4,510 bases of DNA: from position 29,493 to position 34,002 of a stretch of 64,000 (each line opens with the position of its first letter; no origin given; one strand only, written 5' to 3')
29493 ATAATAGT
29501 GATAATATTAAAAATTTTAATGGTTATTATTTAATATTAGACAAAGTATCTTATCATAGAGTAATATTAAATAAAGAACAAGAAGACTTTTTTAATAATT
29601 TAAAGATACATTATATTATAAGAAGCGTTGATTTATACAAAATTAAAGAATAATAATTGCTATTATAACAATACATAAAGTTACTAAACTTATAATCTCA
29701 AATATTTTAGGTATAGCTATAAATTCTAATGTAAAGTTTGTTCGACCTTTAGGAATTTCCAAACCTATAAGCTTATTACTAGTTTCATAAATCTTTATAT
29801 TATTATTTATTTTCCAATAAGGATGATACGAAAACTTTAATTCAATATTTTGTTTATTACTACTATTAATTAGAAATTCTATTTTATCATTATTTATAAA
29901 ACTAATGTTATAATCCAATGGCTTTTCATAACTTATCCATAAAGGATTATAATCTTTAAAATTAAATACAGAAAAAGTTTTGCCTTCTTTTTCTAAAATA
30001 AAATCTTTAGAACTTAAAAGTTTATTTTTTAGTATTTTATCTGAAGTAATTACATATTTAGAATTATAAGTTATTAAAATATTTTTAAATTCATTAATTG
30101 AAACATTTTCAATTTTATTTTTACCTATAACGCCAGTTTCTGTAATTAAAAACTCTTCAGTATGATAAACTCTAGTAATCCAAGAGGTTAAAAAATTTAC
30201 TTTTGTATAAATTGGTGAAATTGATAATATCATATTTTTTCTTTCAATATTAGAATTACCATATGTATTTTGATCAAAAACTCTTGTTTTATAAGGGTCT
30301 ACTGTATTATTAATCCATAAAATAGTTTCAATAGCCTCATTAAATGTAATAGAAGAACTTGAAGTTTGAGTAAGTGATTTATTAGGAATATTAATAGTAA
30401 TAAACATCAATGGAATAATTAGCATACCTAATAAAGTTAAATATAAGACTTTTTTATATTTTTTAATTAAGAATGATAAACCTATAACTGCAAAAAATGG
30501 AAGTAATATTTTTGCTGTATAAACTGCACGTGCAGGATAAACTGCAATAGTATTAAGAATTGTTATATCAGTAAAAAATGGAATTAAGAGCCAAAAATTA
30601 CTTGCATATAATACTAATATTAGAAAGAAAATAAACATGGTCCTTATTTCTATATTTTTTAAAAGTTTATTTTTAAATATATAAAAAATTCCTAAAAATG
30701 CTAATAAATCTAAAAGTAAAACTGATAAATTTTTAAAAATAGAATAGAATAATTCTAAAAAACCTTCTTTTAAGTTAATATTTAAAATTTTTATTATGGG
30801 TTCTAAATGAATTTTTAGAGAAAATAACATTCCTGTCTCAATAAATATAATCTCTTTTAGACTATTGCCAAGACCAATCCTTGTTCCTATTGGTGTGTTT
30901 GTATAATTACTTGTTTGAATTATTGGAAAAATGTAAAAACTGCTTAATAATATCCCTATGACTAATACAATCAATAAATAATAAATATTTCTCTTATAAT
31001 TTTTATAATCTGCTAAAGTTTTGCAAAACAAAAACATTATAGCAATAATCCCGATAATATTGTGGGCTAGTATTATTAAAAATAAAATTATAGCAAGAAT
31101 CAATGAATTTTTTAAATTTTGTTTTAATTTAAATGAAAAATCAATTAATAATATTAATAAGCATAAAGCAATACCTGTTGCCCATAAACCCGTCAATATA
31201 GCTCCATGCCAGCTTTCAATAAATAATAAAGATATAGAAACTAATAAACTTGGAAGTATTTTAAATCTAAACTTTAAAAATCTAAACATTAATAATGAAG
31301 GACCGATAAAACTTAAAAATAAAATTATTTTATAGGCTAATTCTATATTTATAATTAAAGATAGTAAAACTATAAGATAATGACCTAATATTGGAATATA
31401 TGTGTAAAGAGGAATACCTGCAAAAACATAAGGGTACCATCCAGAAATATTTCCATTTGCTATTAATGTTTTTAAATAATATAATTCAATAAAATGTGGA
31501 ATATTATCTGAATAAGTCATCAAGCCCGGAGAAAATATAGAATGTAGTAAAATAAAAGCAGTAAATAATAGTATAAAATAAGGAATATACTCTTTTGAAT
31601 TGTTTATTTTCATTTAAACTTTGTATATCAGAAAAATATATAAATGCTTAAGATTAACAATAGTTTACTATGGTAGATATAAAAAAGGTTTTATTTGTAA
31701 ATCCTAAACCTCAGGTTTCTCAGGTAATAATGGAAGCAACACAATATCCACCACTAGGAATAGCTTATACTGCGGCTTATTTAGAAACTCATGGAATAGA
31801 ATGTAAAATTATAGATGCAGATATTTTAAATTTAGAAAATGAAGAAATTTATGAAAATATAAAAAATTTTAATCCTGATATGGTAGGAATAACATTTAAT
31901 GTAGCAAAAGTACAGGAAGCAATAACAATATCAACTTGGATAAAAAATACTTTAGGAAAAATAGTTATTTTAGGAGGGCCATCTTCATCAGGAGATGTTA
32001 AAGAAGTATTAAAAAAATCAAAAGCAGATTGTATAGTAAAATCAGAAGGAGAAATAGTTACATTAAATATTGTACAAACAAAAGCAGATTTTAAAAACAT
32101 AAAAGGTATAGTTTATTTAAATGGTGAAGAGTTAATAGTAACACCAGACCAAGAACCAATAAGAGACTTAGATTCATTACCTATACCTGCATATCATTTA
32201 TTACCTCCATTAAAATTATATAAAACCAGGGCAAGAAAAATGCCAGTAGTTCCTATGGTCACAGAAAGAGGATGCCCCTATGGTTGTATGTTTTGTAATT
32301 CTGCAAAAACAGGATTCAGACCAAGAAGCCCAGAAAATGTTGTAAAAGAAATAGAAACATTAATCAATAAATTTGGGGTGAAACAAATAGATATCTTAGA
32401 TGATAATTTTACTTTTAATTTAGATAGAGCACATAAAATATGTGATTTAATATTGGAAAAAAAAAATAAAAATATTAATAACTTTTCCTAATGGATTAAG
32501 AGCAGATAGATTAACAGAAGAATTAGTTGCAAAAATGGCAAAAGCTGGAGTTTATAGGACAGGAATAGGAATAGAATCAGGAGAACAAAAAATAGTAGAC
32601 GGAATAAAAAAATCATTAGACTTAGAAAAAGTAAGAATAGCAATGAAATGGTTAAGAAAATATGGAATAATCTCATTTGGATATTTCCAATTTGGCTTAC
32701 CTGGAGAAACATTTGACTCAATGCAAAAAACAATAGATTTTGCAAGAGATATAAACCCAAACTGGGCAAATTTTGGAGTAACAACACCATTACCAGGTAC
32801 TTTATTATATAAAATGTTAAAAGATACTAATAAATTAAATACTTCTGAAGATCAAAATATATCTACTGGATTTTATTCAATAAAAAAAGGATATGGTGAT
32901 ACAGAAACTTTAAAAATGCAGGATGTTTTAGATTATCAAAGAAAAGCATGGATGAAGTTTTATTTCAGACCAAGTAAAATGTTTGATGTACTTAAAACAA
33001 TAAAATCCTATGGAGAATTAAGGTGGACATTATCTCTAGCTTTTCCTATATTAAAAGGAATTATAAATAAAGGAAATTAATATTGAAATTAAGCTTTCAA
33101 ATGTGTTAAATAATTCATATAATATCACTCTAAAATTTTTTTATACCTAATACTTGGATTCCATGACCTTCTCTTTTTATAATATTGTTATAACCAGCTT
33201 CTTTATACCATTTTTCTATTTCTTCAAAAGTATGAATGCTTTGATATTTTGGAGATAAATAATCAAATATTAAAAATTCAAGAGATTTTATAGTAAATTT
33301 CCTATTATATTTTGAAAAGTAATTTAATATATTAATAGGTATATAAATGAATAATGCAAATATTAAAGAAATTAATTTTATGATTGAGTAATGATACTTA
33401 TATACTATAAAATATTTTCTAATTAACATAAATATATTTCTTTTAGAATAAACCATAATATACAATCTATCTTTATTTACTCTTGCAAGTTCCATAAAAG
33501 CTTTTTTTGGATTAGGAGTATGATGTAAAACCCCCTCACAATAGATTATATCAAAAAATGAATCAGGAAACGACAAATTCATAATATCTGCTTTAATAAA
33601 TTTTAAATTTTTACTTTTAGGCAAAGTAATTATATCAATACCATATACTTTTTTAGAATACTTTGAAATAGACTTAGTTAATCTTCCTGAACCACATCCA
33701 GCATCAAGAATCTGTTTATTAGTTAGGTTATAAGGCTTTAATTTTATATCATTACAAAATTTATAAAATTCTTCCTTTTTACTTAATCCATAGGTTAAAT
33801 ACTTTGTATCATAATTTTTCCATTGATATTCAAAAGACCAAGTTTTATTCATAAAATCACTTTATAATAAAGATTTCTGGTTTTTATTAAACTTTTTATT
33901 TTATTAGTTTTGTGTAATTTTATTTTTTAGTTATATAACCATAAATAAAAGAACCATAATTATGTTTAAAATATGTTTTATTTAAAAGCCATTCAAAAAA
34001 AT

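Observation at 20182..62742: A roughly 43-kb glycosylation island: AglB plus an unusually large set of GT-C membrane glycosyltransferases and glycan-tailoring enzymes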

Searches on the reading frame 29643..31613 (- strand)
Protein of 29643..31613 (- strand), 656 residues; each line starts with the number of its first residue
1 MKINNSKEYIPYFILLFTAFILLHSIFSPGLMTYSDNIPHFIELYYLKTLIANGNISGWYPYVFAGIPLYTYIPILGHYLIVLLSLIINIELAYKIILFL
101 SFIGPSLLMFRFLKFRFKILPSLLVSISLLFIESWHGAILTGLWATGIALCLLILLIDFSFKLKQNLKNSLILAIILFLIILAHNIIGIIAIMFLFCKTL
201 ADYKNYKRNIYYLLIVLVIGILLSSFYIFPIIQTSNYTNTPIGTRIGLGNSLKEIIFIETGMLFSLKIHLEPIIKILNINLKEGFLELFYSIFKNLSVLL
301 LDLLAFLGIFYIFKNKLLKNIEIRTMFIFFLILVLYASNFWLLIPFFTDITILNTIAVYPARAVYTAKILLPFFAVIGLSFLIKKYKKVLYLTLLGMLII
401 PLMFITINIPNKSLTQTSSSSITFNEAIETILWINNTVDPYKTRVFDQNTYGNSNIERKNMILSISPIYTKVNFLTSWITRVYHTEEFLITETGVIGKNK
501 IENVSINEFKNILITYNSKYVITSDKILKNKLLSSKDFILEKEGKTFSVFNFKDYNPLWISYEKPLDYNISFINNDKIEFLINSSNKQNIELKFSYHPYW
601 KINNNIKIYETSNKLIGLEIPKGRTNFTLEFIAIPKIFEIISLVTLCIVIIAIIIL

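Call 3: search_protein_families(library=pfam, proteins=[window:29643-31613:-], max_evalue=0.01)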
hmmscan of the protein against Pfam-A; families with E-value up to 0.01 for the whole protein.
window:29643-31613:- (656 aa): 0 families

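Call 14: search_solved_structures(query=window:29643-31613:-, max_evalue=10)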
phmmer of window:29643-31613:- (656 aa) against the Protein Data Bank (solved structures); distinct sequences matched with E-value up to 10: 0.

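Call 15: search_protein_families(library=ncbifam, proteins=[window:29643-31613:-], max_evalue=0.1)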
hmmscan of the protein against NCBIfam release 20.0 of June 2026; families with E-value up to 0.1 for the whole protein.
window:29643-31613:- (656 aa): 1 family
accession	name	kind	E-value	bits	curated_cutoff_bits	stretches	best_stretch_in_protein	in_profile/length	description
NF010401.0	PRK13825.1-5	equivalog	0.02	14.1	500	1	179-246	140-211/407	conjugal transfer protein TraB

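Call 21: find_homologous_proteins(query=window:29643-31613:-, max_evalue=0.001)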
Query window:29643-31613:- (656 aa): 2 proteins with E <= 0.001 among 8000 candidates.
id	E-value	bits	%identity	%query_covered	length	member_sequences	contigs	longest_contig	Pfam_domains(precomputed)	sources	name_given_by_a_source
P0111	0.0e+0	1383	100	100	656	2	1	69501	-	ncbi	-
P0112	2.8e-193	662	53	95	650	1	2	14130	PF09586.17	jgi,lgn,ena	-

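Call 23: find_encoding_contigs(protein=P0111, flank=1000, max_places=3)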
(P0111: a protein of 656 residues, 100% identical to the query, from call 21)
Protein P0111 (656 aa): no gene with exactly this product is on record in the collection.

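Call 33: search_protein_representatives(protein=window:29643-31613:-)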
Query: 656 residues. Proteins with E-value up to 0.001 (for the whole library): 244; up to 1e-10: 66; up to 1e-30: 28. The best 150 are listed.
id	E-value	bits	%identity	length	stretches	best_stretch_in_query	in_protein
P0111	0.0e+00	1382.5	100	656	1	1-656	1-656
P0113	3.2e-122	425.7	40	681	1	7-655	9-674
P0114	4.2e-113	395.6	57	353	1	6-344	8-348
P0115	4.9e-95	335.9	36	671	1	9-653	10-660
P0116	5.4e-78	279.6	35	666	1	18-652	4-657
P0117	7.2e-75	269.3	35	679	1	7-653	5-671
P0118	4.4e-71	256.8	33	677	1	1-656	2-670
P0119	5.6e-70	253.1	31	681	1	7-639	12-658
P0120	1.9e-57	211.7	29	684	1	4-635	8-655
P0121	7.4e-55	203.2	31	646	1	6-648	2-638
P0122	1.0e-53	199.4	33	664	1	8-616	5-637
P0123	2.8e-53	198.0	31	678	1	10-654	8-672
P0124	4.3e-50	187.4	30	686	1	9-651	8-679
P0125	6.8e-43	163.7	27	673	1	14-605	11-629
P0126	5.6e-42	160.6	30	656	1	6-655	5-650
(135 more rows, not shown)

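Call 36: search_protein_families(library=pfam, alignment_id=A2, max_evalue=0.01)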
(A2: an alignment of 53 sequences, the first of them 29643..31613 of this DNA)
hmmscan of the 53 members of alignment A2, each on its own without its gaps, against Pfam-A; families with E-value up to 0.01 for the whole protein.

A. member 1, window:29643-31613:- (656 aa): 0 families

B. families by the number of members that match (of 53 scanned): 5 families
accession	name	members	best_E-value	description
PF10131.15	PTPS_related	25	1.1e-13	6-pyruvoyl-tetrahydropterin synthase related domain; membrane protein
PF09586.16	YfhO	8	9.4e-08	Bacterial membrane protein YfhO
PF20176.3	DUF6541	2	0.0015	Family of unknown function (DUF6541)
PF13231.12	PMT_2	1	0.003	Dolichyl-phosphate-mannose-protein mannosyltransferase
PF14248.12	DUF4345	1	0.0049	Domain of unknown function (DUF4345)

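Call 42: predict_structure(alignment_id=A2)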
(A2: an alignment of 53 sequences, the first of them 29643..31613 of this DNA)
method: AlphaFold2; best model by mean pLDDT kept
length: 656 residues; sequences in the alignment: 53
mean_pLDDT: 93.2   pTM: 0.93
mean pLDDT of the five models: 93.2, 92.4, 92.2, 91.5, 91.4
residues with pLDDT >= 90: 554; 70-90: 87; 50-70: 12; < 50: 3
segments of 3 or more residues with pLDDT < 50: 1-3
pLDDT, mean of each block of 10 residues (from residue 1): 71 96 97 94 95 94 94 95 98 98 98 95 95 93 96 98 96 98 96 98 96 98 97 86 77 94 92 95 96 91 96 97 98 95 90 81 94 97 85 72 84 94 94 97 94 79 93 86 86 91 97 98 96 98 97 97 93 89 96 96 93 97 95 94 98 97
secondary structure, 60 per line:
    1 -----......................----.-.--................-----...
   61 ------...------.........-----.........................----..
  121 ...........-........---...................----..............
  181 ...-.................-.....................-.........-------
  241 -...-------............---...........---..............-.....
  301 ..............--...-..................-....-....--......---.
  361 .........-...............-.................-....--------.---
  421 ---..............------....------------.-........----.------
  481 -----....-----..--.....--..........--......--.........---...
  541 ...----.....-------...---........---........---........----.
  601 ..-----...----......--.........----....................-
elements in order: H6-27 H37-52 E58-60 E67-69 H76-84 H90-114 H119-131 H133-140 H144-162 H167-183 H185-201 H203-223 H225-233 H252-263 H267-277 H281-294 H296-314 H321-338 H340-343 H345-348 H351-356 H360-369 H371-385 H387-403 H405-408 H424-437 E444-447 H462-469 H486-489 H506-515 E518-523 H526-534 E538-543 E548-552 E560-562 E566-573 E577-584 E588-595 E600-602 E608-610 E615-620 E623-631 H636-655

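Call 47: fold_search(model_id=the predicted structure, library=pdb)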
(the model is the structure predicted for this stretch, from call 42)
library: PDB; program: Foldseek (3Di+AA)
matches with E <= 10: 284; with E <= 0.001: 20
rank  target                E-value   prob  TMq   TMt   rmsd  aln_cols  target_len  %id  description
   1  7e9s_A                1.5e-06  1.00  0.44  0.35  15.7       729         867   12  Archaeal oligosaccharyltransferase AglB from Archaeoglobus fulgidus in complex with an inhibitory peptide and a dolich (released 2021-09-08)
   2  3waj                  1.6e-06  1.00  0.40  0.34  17.6       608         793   14  Crystal structure of the Archaeoglobus fulgidus oligosaccharyltransferase (O29867_ARCFU) complex with Zn and sulfate (released 2013-10-30)
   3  3wak                  4.3e-06  1.00  0.42  0.33  14.3       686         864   11  Crystal structure of the Archaeoglobus fulgidus oligosaccharyltransferase (O29867_ARCFU) in the apo form (released 2013-10-30)
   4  8age_A                5.1e-06  1.00  0.50  0.51  13.3       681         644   13  Structure of yeast oligosaccharylransferase complex with acceptor peptide bound (released 2022-12-07)
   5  8agc_A                6.9e-06  1.00  0.46  0.44  14.3       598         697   14  Structure of yeast oligosaccharylransferase complex with lipid-linked oligosaccharide and non-acceptor peptide bound (released 2022-12-07)
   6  5gmy_A                7.9e-06  1.00  0.45  0.36  13.3       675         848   11  Crystal structure of the Archaeoglobus fulgidus oligosaccharyltransferase (O29867_ARCFU) tethered with an acceptor pep (released 2017-02-01)
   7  6s7t_A                9.8e-06  1.00  0.46  0.43  15.6       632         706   12  Cryo-EM structure of human oligosaccharyltransferase complex OST-B (released 2019-12-18)
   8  5ezm                  1.0e-05  1.00  0.35  0.41  18.2       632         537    9  Crystal Structure of ArnT from Cupriavidus metallidurans in the apo state (released 2016-02-17)
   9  8pn9_A                1.4e-05  1.00  0.46  0.46  14.8       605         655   12  Structure of human oligosaccharyltransferase OST-A complex bound to NGI-1 (released 2024-05-08)
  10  8agb_A                3.0e-05  1.00  0.45  0.46  14.4       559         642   14  Structure of yeast oligosaccharylransferase complex with lipid-linked oligosaccharide bound (released 2022-12-07)
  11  8b6l_I                3.3e-05  1.00  0.50  0.49  12.2       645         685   13  Subtomogram average of the human Sec61-TRAP-OSTA-translocon (released 2022-12-07)
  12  6w98_A                3.6e-05  1.00  0.51  0.28   6.9       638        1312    9  Single-Particle Cryo-EM Structure of Arabinofuranosyltransferase AftD from Mycobacteria (released 2020-05-13)
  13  6s7o_A                3.8e-05  1.00  0.46  0.46  13.2       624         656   13  Cryo-EM structure of human oligosaccharyltransferase complex OST-A (released 2019-12-18)
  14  8if8_C                6.1e-05  1.00  0.46  0.50   9.4       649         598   11  Arabinosyltransferase AftA (released 2023-05-31)
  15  6ftg_5                7.0e-05  1.00  0.48  0.49  14.8       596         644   14  Subtomogram average of OST-containing ribosome-translocon complexes from canine rough microsomal membranes (released 2018-03-21)
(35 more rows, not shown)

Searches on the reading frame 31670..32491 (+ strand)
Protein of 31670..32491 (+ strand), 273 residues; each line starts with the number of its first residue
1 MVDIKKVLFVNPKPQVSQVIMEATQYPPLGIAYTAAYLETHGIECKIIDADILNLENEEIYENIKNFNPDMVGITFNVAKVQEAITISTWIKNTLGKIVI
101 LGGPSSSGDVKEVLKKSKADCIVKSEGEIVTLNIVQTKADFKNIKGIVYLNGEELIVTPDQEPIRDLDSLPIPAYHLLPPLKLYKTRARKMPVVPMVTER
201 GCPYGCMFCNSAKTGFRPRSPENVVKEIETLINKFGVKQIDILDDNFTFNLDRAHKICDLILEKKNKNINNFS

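Call 3: search_protein_families(library=pfam, proteins=[window:31670-32491:+], max_evalue=0.01)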
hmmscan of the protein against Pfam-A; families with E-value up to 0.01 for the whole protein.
window:31670-32491:+ (273 aa): 2 families
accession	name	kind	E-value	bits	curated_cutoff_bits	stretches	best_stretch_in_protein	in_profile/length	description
PF02310.24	B12-binding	-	8.6e-16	58.3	32.1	1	25-129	11-115/121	B12 binding domain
PF04055.27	Radical_SAM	-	5.8e-08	33.5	29.5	1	200-264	5-73/166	Radical SAM superfamily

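Call 74: search_protein_families(library=ncbifam, proteins=[window:31670-32491:+], max_evalue=0.00001)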
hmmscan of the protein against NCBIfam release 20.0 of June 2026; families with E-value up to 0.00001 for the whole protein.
window:31670-32491:+ (273 aa): 16 families
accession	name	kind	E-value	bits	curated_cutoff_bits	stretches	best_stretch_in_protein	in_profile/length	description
TIGR02026.1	BchE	equivalog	1.4e-36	126.4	481.35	1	7-268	2-271/497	magnesium-protoporphyrin IX monomethyl ester anaerobic oxidative cyclase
NF038361.1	rSAM_Sden_1168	equivalog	7.5e-28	97.4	575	1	25-261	82-352/560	Sden_1168 family B12-binding radical SAM P-methyltransferase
TIGR04367.1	HpnR_B12_rSAM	equivalog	1.1e-21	76.9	650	1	6-261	2-253/490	hopanoid C-3 methylase HpnR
TIGR04295.1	B12_rSAM_oligo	hypoth_equivalog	3.1e-21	75.5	400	1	7-249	2-257/422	TIGR04295 family B12-binding domain-containing radical SAM protein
NF050148.1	rSAM_ApyD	equivalog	5.8e-21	74.5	750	1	27-262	24-271/645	RiPP biosynthesis radical SAM protein ApyD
TIGR03471.1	HpnJ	equivalog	9.2e-21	74.2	577.6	1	28-260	34-269/472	hopanoid biosynthesis associated radical SAM protein HpnJ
TIGR04072.2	rSAM_ladder_B12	equivalog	2.2e-19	69.4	360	1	28-263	18-253/443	lipid biosynthesis B12-binding/radical SAM protein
TIGR03975.1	rSAM_ocin_1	subfamily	3.8e-19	68.6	281.85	1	58-245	118-319/606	RiPP maturation radical SAM C-methyltransferase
TIGR04479.1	bcpD_PhpK_rSAM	subfamily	1.1e-18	66.9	600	1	24-265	68-315/504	PhpK family radical SAM P-methyltransferase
TIGR04385.1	B12_rSAM_cofa1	equivalog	4.7e-18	65.6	450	1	21-266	13-271/438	B12 lower ligand biosynthesis radical SAM protein BzaD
NF033712.0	B12_rSAM_KedN5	subfamily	5.1e-17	61.3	700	1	28-267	17-270/624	KedN5 family methylcobalamin-dependent radical SAM C-methyltransferase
TIGR04013.1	B12_SAM_MJ_1487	hypoth_equivalog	8.2e-16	57.8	251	1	53-238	27-198/382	TIGR04013 family B12-binding domain/radical SAM domain-containing protein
TIGR04014.1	B12_SAM_MJ_0865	equivalog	1.7e-13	50.2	360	1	93-242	63-211/434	methyl-coenzyme M reductase glutamine C-methyltransferase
TIGR04190.1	B12_SAM_Ta0216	equivalog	9.5e-11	41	500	1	26-231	35-266/554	TIGR04190 family B12-binding domain/radical SAM domain protein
NF040542.1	rSAM_RCCLKC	equivalog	2.2e-07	30.4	450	1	24-250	9-238/423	arsinothricin biosynthesis radical SAM protein ArsL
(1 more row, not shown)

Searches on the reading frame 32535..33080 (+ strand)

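Call 4: search_protein_families(library=pfam, proteins=[window:32535-33080:+], max_evalue=0.01)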
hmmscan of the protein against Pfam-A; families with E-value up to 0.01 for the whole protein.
window:32535-33080:+ (181 aa): 1 family
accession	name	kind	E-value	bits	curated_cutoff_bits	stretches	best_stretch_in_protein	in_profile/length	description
PF04055.27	Radical_SAM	-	8.3e-07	29.8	29.5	1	1-70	97-166/166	Radical SAM superfamily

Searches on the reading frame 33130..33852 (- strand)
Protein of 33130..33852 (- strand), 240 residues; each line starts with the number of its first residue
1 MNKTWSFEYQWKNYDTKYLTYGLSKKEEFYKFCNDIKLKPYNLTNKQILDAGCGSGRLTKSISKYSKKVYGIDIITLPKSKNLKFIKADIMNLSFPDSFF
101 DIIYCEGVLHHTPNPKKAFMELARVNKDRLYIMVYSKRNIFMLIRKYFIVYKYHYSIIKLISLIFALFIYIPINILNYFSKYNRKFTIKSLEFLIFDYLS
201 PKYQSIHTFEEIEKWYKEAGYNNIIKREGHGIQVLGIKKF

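Call 4: search_protein_families(library=pfam, proteins=[window:33130-33852:-], max_evalue=0.01)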
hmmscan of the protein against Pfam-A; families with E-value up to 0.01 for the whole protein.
window:33130-33852:- (240 aa): 11 families
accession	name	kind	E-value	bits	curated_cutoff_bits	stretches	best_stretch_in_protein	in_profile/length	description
PF08241.18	Methyltransf_11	-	4e-18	66.3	21.2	1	49-127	1-88/95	Methyltransferase domain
PF13847.12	Methyltransf_31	-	2.1e-15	57.1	27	1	45-136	4-111/145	Methyltransferase domain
PF13649.12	Methyltransf_25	-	3e-14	53.9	27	1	48-127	1-94/97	Methyltransferase domain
PF13489.12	Methyltransf_23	-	6.6e-14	52.4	27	1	38-133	16-115/164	Methyltransferase domain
PF08242.18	Methyltransf_12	-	8.4e-09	36.5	30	1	49-127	1-93/98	Methyltransferase domain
PF01209.24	Ubie_methyltran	-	5.6e-06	26.3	20.1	1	14-153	20-171/233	ubiE/COQ5 methyltransferase family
PF05219.18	DREV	-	0.00063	19.4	26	1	27-129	76-181/265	DREV methyltransferase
PF00398.26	RrnaAD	-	0.0013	18.4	24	1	43-98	28-93/263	Ribosomal RNA adenine dimethylase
PF05148.21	Methyltransf_8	-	0.0016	18.8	27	1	34-127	65-149/219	Hypothetical methyltransferase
PF07021.18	MetW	-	0.0047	17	21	0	47-128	16-104/193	Methionine biosynthesis protein MetW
PF13679.12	Methyltransf_32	-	0.0078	16.6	27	0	27-74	7-61/143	Methyltransferase domain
